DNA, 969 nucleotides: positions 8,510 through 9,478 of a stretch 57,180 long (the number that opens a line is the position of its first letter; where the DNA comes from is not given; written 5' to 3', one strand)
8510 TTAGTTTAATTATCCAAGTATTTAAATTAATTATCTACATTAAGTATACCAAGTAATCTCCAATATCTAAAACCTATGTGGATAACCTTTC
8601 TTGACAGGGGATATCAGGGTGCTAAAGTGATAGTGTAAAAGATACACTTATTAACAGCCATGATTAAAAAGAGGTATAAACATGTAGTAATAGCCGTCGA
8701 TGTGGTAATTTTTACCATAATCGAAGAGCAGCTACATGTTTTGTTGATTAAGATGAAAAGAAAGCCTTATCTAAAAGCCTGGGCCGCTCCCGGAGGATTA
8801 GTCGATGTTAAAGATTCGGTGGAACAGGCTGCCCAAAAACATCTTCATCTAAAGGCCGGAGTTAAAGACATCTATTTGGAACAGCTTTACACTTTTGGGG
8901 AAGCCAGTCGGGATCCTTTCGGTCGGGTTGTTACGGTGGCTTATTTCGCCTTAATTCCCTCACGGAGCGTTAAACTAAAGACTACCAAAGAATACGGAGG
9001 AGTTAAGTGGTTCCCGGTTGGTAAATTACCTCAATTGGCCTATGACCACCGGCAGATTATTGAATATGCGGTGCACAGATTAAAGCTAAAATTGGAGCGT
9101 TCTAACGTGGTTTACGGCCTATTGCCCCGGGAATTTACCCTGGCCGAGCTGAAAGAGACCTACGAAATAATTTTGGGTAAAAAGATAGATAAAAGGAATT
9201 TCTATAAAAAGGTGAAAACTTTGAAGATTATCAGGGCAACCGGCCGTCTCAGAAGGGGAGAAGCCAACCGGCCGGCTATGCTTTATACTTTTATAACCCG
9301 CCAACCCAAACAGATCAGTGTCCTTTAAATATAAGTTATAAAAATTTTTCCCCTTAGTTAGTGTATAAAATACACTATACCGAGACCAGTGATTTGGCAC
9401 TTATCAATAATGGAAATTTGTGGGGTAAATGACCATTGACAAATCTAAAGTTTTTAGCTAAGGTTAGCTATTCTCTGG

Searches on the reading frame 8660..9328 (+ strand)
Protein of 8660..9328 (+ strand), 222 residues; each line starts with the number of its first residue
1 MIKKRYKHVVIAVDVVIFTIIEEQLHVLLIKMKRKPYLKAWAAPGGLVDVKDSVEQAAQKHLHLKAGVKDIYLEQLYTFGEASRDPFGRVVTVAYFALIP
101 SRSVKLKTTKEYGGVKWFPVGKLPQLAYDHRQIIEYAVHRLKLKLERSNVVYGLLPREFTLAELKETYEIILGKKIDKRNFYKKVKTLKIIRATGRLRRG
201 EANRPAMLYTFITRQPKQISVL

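Call 10: search_protein_families(library=pfam, proteins=[window:8660-9328:+])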
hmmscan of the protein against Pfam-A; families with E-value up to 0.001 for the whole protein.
window:8660-9328:+ (222 aa): 3 families
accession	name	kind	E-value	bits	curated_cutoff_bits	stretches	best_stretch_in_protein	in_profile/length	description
PF21906.2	NrtR_WHD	-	1.6e-21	76.6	27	1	152-211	2-61/61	NrtR DNA-binding winged helix domain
PF00293.34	NUDIX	-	4.6e-12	46.5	21.1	1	13-135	4-132/134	NUDIX domain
PF19368.5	AraR_C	-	7.9e-09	36.1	23.8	1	148-212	2-67/82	AraR C-terminal winged HTH domain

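Call 23: find_related_loci(query=window:8660-9328:+, collection=genome_contigs, flank=10000)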
Query window:8660-9328:+ (222 aa) in genome_contigs; peptide patterns used: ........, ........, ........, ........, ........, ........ (x = any residue, [..] = any of these).
130 stretches matched a pattern; 14 encode a relative of the query (tblastn E <= 1e-3); 14 distinct loci.
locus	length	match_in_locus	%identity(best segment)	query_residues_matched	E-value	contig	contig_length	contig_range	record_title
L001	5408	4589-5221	50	11-222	7e-69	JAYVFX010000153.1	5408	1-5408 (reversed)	MAG: Deltaproteobacteria bacterium isolate GL45_Down_concoct_107 GL45_Down_concoct_107_152, whole genome shotgun sequenc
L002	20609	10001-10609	51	8-211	4e-62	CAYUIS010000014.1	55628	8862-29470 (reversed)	MAG TPA_asm: uncultured Anaerolineales bacterium isolate SRP214966_co2_450 genome assembly, contig: NODE_541_length_5562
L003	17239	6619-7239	42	6-211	4e-58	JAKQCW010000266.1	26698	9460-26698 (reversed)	MAG: Chloroflexota bacterium isolate USDE_maxbin.019 k141_1558599, whole genome shotgun sequence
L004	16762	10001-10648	40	5-220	5e-53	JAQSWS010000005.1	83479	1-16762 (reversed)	MAG: Rariglobus sp. isolate C_No_T20_C_bin.92 scaffold_150, whole genome shotgun sequence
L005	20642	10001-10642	40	6-219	3e-52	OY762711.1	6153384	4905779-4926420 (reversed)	MAG: Sedimentisphaerales bacterium isolate 370b4a7f-3155-49ac-97a8-084c2d75e38e genome assembly, chromosome: 1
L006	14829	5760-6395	44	10-220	2e-51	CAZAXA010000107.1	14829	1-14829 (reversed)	MAG TPA_asm: uncultured Phaeodactylibacter sp. isolate SRP329715_co2_390 genome assembly, contig: NODE_7659_length_14829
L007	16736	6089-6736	42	11-211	2e-45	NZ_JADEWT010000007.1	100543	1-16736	Tychonema sp. LEGE 06208 NODE_7_length_100543_cov_14.3066, whole genome shotgun sequence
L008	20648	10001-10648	42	11-211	6e-45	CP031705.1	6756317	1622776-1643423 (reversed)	Microcoleus vaginatus HSN003, whole genome shotgun sequence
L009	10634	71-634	42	11-211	6e-45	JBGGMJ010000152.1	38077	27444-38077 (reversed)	MAG: Myxococcota bacterium isolate bin.009 k141_3048358, whole genome shotgun sequence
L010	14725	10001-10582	42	9-215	1e-44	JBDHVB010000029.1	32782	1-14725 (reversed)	MAG: Myxococcota bacterium isolate AS-MESO-OLR.103 NODE_3750_length_32782_cov_7.668644, whole genome shotgun sequence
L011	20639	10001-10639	36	11-209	3e-37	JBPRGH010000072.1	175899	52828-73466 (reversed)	MAG: Candidatus Cyclobacteriaceae bacterium M2_1C_046 megahit_968673, whole genome shotgun sequence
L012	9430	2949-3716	28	5-215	4e-35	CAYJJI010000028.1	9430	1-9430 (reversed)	MAG TPA_asm: uncultured Muribaculaceae bacterium isolate ERP123703_co3_130 genome assembly, contig: NODE_8839_length_943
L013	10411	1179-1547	43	5-122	1e-28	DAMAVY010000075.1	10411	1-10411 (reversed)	MAG TPA_asm: Clostridium sp. isolate CTOTU48541 NODE_537_length_10411_cov_3.732233, whole genome shotgun sequence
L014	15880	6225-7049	38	5-211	9e-26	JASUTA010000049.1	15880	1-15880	MAG: Clostridiales bacterium isolate DJKA99_ANT-F21_bin.21 scaffold_1198, whole genome shotgun sequence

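Call 31: search_protein_families(library=ncbifam, proteins=[window:8660-9328:+], max_evalue=0.01)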
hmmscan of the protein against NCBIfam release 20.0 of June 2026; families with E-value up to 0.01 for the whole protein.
window:8660-9328:+ (222 aa): 7 families
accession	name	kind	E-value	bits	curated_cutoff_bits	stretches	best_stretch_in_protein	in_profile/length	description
NF050029.2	TransRepNtr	equivalog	7.5e-44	150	400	1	3-212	14-226/245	ADPR responsive transcriptional repressor NtrR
NF003786.0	PRK05379.1-2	equivalog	2.1e-06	27.2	397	1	6-135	214-349/354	bifunctional nicotinamide-nucleotide adenylyltransferase/Nudix hydroxylase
NF003788.0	PRK05379.1-5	equivalog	4.6e-06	26.2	354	1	20-138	219-348/351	bifunctional nicotinamide-nucleotide adenylyltransferase/Nudix hydroxylase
NF003787.0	PRK05379.1-4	equivalog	0.00016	20.8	449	1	11-125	209-326/346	bifunctional nicotinamide-nucleotide adenylyltransferase/Nudix hydroxylase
NF003785.0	PRK05379.1-1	equivalog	0.00067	18.9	418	1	3-76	196-264/347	bifunctional nicotinamide-nucleotide adenylyltransferase/Nudix hydroxylase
NF003791.0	PRK05379.2-3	equivalog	0.0052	16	409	1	9-121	201-316/340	bifunctional nicotinamide-nucleotide adenylyltransferase/Nudix hydroxylase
NF006530.0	PRK08999.1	equivalog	0.0075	15.4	245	0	12-71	5-65/315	Nudix family hydrolase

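Call 33: find_encoding_contigs(protein=window:8660-9328:+, flank=10000, max_places=10)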
Protein window:8660-9328:+ (222 aa): no gene with exactly this product is on record in the collection.

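Call 37: find_homologous_proteins(query=window:8660-9328:+, max_evalue=1e-20)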
Query window:8660-9328:+ (222 aa): 3644 proteins with E <= 1e-20 among 3890 candidates; the best 120 are listed.
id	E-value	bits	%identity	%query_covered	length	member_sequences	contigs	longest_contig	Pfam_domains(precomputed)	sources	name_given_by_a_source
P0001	2.7e-139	480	100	100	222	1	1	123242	PF21906.3,PF19368.6,PF00293.35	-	-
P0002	2.3e-98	346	70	99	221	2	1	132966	PF21906.3,PF19368.6,PF00293.35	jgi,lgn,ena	-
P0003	1.1e-87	311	65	99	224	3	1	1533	PF21906.3,PF19368.6,PF00293.35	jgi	-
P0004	1.8e-86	307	64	99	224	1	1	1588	PF21906.3,PF19368.6,PF00293.35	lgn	-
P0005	2.3e-86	307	61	100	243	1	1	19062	PF21906.3,PF19368.6,PF00293.35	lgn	-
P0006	1.0e-85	305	62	100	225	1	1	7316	PF21906.3,PF19368.6,PF00293.35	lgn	-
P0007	4.0e-85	303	61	100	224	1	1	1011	PF21906.3,PF19368.6,PF00293.35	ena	-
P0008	4.9e-85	303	61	99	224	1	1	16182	PF21906.3,PF19368.6,PF00293.35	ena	-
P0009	8.6e-85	302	61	100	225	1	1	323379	PF21906.3,PF19368.6,PF00293.35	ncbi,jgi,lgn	ncbi:MAG: NUDIX domain-containing protein [Patescibacteria group bacterium]|jgi:8-oxo-dGTP diphospha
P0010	2.0e-84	301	60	100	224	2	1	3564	PF21906.3,PF19368.6,PF00293.35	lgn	-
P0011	3.8e-84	300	59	100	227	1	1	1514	PF21906.3,PF19368.6,PF00293.35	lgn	-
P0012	4.4e-84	300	60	100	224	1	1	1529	PF21906.3,PF19368.6,PF00293.35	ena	-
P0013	6.3e-84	299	59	99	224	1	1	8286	PF21906.3,PF19368.6,PF00293.35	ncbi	-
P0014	8.2e-84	299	60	100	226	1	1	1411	PF21906.3,PF19368.6,PF00293.35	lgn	-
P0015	9.5e-84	298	59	96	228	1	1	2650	PF21906.3,PF19368.6,PF00293.35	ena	-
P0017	1.0e-83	298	59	100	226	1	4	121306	PF21906.3,PF19368.6,PF00293.35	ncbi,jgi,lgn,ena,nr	ncbi:MAG: NUDIX hydrolase [Parcubacteria group bacterium GW2011_GWF2_38_76]|nr:MAG: NUDIX hydrolase 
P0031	1.9e-82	294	58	100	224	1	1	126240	PF21906.3,PF19368.6,PF00293.35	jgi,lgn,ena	-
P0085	2.9e-80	287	59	99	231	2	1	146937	PF21906.3,PF19368.6,PF00293.35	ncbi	ncbi:MAG: NUDIX domain-containing protein [Patescibacteria group bacterium]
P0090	3.6e-80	287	62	98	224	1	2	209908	PF21906.3,PF19368.6,PF00293.35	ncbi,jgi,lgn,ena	ncbi:MAG: NUDIX domain-containing protein [Patescibacteria group bacterium]|jgi:8-oxo-dGTP diphospha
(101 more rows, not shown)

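Call 38: find_encoding_contigs(protein=P0002, flank=10000, max_places=3)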
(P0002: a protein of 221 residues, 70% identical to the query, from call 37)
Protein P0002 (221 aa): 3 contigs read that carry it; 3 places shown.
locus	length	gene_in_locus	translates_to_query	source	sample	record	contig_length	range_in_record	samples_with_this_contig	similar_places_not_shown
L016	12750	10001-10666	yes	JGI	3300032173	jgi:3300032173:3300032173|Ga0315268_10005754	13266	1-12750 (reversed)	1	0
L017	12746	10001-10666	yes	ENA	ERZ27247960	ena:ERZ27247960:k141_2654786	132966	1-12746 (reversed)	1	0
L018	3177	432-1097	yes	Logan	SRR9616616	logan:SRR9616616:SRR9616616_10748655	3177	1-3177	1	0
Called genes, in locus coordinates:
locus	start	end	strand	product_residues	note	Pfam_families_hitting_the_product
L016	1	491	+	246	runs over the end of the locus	PF01978:TrmB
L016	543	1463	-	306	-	-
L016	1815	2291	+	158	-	-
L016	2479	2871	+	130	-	PF26095:CC_Bre1 (faint), PF00170:bZIP_1 (faint)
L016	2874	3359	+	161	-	-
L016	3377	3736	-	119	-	-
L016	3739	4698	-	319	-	PF00027:cNMP_binding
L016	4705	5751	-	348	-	PF00437:T2SSE, PF13401:AAA_22 (weak)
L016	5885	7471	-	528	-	-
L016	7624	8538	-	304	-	-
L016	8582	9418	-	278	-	-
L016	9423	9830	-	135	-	PF06210:DUF1003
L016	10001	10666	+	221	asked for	PF00293:NUDIX, PF19368:WHD_AraR, PF21906:WHD_NrtR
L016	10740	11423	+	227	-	PF04973:NMN_transporter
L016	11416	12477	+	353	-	PF01467:CTP_transf_like (faint), PF13521:AAA_28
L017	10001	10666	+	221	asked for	PF00293:NUDIX, PF19368:WHD_AraR, PF21906:WHD_NrtR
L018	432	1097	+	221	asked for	PF00293:NUDIX, PF19368:WHD_AraR, PF21906:WHD_NrtR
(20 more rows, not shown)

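Call 39: find_encoding_contigs(protein=P0009, flank=10000, max_places=3)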
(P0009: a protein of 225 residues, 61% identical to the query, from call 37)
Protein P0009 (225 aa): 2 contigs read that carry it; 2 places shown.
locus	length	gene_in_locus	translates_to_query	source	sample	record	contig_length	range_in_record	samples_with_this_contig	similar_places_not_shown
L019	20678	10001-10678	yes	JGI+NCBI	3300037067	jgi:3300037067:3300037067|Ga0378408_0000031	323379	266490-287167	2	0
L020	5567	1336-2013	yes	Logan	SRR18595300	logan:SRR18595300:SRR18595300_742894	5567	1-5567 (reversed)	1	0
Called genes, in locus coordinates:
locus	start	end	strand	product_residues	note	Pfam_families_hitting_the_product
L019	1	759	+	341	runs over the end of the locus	-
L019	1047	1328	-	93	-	-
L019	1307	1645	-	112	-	PF22296:bAvd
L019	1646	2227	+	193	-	PF00078:RVT_1 (weak)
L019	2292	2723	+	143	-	PF00078:RVT_1 (weak)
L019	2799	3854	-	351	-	-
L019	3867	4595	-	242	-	PF00293:NUDIX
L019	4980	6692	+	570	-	PF00664:ABC_membrane, PF00005:ABC_tran, PF02463:SMC_N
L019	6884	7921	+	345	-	PF13793:Pribosyltran_N, PF00156:Pribosyltran, PF14572:Pribosyl_synth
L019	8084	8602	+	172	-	-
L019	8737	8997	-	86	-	-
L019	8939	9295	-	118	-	-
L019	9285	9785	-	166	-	-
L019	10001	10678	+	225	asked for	PF00293:NUDIX, PF19368:WHD_AraR, PF21906:WHD_NrtR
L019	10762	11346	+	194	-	PF04973:NMN_transporter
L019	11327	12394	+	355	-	PF01467:CTP_transf_like (faint), PF13521:AAA_28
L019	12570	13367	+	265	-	-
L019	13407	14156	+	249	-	PF00857:Isochorismatase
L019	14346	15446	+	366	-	PF03747:ADP_ribosyl_GH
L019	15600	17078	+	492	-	PF01467:CTP_transf_like, PF01513:NAD_kinase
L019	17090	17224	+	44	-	-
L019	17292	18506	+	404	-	PF17767:NAPRTase_N, PF04095:NAPRTase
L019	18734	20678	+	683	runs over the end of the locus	PF00795:CN_hydrolase, PF02540:NAD_synthase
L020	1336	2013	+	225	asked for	PF00293:NUDIX, PF19368:WHD_AraR, PF21906:WHD_NrtR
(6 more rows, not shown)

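Call 40: find_encoding_contigs(protein=P0005, flank=10000, max_places=3)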
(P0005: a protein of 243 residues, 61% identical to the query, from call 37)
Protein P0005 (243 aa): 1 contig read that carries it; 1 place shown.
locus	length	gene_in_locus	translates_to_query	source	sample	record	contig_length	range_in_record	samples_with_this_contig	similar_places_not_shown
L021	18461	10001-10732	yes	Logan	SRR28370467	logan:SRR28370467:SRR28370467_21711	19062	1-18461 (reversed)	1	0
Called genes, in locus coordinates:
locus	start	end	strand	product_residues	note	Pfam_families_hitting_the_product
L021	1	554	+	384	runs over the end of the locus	?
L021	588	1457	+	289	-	PF00483:NTP_transferase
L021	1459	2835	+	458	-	PF01547:SBP_bac_1, PF13416:SBP_bac_8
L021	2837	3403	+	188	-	PF18895:T4SS_pilin (weak)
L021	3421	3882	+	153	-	PF18895:T4SS_pilin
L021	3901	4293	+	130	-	PF18895:T4SS_pilin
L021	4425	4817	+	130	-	PF18895:T4SS_pilin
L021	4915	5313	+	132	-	PF18895:T4SS_pilin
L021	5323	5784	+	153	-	PF18895:T4SS_pilin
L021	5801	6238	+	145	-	PF18895:T4SS_pilin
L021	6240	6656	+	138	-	PF18895:T4SS_pilin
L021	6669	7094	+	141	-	PF18895:T4SS_pilin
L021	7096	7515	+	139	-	PF18895:T4SS_pilin (weak)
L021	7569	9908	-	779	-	PF01510:Amidase_2, PF16158:N_BRCA1_IG (weak)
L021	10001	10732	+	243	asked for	PF00293:NUDIX, PF19368:WHD_AraR, PF21906:WHD_NrtR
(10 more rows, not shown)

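Call 53: find_encoding_contigs(protein=P0017, flank=10000, max_places=4)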
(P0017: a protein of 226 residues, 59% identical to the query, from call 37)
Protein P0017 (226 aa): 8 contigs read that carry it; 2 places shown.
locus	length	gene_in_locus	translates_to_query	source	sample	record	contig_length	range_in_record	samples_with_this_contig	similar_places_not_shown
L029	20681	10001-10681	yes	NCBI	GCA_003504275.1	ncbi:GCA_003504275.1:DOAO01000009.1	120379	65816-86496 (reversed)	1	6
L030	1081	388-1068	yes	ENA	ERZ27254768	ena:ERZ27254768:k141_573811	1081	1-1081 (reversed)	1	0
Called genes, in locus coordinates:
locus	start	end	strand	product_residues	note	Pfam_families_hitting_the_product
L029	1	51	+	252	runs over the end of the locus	-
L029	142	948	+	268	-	-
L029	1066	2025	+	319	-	PF09587:PGA_cap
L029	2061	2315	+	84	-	PF01541:GIY-YIG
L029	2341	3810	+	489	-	PF00005:ABC_tran, PF02463:SMC_N (faint), PF03193:RsgA_GTPase (faint), PF13555:AAA_29 (faint), PF13304:AAA_21 (faint), PF00005:ABC_tran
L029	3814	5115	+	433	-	PF00890:FAD_binding_2, PF01134:GIDA (faint), PF01266:DAO (weak), PF03486:HI0933_like, PF07992:Pyr_redox_2 (weak), PF12831:FAD_oxidored, PF13450:NAD_binding_8 (weak), PF22780:HI0933_like_1st, +1 more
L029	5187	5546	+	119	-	-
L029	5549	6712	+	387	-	PF11127:YgaP-like_TM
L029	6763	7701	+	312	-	PF02690:Na_Pi_cotrans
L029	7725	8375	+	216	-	PF09997:DUF2238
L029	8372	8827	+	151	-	PF02643:DUF192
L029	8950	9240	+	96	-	-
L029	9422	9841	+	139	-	PF23477:zf_Tbcl_2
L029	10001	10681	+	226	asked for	PF00293:NUDIX, PF19368:WHD_AraR, PF21906:WHD_NrtR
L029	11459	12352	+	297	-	PF13521:AAA_28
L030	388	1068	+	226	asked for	PF00293:NUDIX, PF19368:WHD_AraR, PF21906:WHD_NrtR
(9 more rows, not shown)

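Call 54: find_encoding_contigs(protein=P0090, flank=10000, max_places=3)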
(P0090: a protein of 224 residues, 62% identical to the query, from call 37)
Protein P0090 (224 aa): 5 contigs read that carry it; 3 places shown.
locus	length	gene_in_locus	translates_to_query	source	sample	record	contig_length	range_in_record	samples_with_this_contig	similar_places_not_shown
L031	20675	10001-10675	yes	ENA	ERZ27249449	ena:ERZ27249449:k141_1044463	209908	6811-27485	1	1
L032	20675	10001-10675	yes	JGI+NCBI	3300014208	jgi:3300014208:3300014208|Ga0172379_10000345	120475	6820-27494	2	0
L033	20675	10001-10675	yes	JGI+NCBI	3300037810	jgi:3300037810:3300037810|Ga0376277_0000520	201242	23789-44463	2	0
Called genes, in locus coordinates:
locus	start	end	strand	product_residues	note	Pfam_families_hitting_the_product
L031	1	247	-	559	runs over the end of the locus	-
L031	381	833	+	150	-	PF04024:PspC, PF22570:LiaF-TM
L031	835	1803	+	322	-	PF18917:LiaI-LiaF-like_TM1 (weak), PF17115:Toast_rack_N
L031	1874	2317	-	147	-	-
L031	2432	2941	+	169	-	-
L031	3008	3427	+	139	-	PF07884:VKOR (weak)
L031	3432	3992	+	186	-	PF06821:Ser_hydrolase, PF12697:Abhydrolase_6 (faint)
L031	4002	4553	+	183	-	-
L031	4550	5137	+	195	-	PF00588:SpoU_methylase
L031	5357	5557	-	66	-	-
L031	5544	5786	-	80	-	-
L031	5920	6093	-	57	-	-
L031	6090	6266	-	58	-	-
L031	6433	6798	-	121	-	PF00903:Glyoxalase, PF12681:Glyoxalase_2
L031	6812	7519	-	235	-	PF02475:TRM5-TYW2_MTfase (faint), PF05175:MTS, PF06325:PrmA, PF13847:Methyltransf_31, PF08241:Methyltransf_11 (faint), PF13649:Methyltransf_25 (weak)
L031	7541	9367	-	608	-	PF00456:Transketolase_N, PF13292:DXP_synthase_N (weak), PF00676:E1_dh, PF02779:Transket_pyr, PF02780:Transketolase_C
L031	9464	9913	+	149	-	PF08719:NADAR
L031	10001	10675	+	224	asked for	PF00293:NUDIX, PF19368:WHD_AraR, PF21906:WHD_NrtR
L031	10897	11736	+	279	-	PF13672:PP2C_2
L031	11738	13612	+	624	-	-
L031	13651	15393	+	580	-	-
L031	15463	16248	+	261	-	-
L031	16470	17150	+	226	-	PF00857:Isochorismatase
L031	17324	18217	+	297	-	-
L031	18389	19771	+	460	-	PF01513:NAD_kinase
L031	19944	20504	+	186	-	PF00293:NUDIX (weak)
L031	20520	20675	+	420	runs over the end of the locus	PF17767:NAPRTase_N, PF04095:NAPRTase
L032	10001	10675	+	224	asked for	PF00293:NUDIX, PF19368:WHD_AraR, PF21906:WHD_NrtR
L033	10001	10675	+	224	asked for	PF00293:NUDIX, PF19368:WHD_AraR, PF21906:WHD_NrtR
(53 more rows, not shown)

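Call 55: find_encoding_contigs(protein=P0031, flank=10000, max_places=3)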
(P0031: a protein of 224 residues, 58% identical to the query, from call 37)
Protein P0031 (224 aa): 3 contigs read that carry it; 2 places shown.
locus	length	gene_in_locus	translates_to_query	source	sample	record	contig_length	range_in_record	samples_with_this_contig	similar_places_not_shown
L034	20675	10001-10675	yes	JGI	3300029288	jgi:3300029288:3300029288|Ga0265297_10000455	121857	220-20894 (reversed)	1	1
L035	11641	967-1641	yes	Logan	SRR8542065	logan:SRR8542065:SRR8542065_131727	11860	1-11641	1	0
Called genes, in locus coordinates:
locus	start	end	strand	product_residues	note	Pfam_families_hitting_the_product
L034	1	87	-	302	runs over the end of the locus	PF01544:CorA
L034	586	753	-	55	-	-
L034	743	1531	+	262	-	PF01628:HrcA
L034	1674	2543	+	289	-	PF00293:NUDIX, PF01025:GrpE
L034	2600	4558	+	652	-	PF00012:HSP70, PF06723:MreB_Mbl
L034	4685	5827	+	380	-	PF00890:FAD_binding_2 (weak), PF01266:DAO (weak), PF01494:FAD_binding_3, PF01946:Thi4 (faint), PF03486:HI0933_like (faint), PF12831:FAD_oxidored (weak), PF13450:NAD_binding_8 (weak), PF22578:GGR_cat (weak), +2 more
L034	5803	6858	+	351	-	-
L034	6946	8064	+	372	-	PF00226:DnaJ, PF01556:DnaJ_C, PF27659:CHP02642 (faint), PF00684:DnaJ_CXXCXGXG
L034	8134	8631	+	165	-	-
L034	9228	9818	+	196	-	-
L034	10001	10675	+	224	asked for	PF00293:NUDIX, PF19368:WHD_AraR, PF21906:WHD_NrtR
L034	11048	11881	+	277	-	-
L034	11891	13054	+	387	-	-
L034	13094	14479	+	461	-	PF00709:Adenylsucc_synt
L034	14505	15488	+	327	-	-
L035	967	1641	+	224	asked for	PF00293:NUDIX, PF19368:WHD_AraR, PF21906:WHD_NrtR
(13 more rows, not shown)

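Call 71: find_encoding_contigs(protein=P0085, flank=10000, max_places=3)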
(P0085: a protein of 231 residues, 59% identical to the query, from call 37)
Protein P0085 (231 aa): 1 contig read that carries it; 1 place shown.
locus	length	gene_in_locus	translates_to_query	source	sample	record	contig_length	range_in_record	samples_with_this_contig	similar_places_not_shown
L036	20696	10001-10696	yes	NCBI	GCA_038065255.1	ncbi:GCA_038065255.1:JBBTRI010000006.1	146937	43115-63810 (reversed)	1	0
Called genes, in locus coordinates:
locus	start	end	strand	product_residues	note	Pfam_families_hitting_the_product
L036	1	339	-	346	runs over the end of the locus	PF08240:ADH_N, PF16912:Glu_dehyd_C, PF00107:ADH_zinc_N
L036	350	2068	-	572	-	PF02776:TPP_enzyme_N, PF00205:TPP_enzyme_M, PF02775:TPP_enzyme_C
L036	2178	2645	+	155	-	-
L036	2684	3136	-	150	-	PF01661:Macro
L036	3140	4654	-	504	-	-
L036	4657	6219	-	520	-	-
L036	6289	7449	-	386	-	PF00370:FGGY_N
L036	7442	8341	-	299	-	PF02558:ApbA (faint), PF01210:NAD_Gly3P_dh_N, PF07479:NAD_Gly3P_dh_C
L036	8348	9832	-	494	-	PF13847:Methyltransf_31, PF08241:Methyltransf_11, PF08242:Methyltransf_12 (weak), PF13649:Methyltransf_25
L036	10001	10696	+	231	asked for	PF00293:NUDIX, PF19368:WHD_AraR, PF21906:WHD_NrtR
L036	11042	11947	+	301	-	PF13672:PP2C_2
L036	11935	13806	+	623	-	-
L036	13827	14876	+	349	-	-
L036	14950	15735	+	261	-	-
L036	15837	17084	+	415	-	PF17767:NAPRTase_N, PF04095:NAPRTase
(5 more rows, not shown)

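Call 87: find_related_loci(query=window:8660-9328:+, collection=viral_contigs, flank=10000)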
Query window:8660-9328:+ (222 aa) in viral_contigs; peptide patterns used: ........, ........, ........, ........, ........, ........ (x = any residue, [..] = any of these).
29 stretches matched a pattern, but none encodes a relative of the query by tblastn (E <= 1e-3).

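Call 93: search_protein_families(library=pfam, proteins=[L019:17090-17224:+], max_evalue=1)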
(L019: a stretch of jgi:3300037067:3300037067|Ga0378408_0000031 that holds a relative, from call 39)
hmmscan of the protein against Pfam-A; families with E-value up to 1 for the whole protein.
L019:17090-17224:+ (44 aa): 0 families
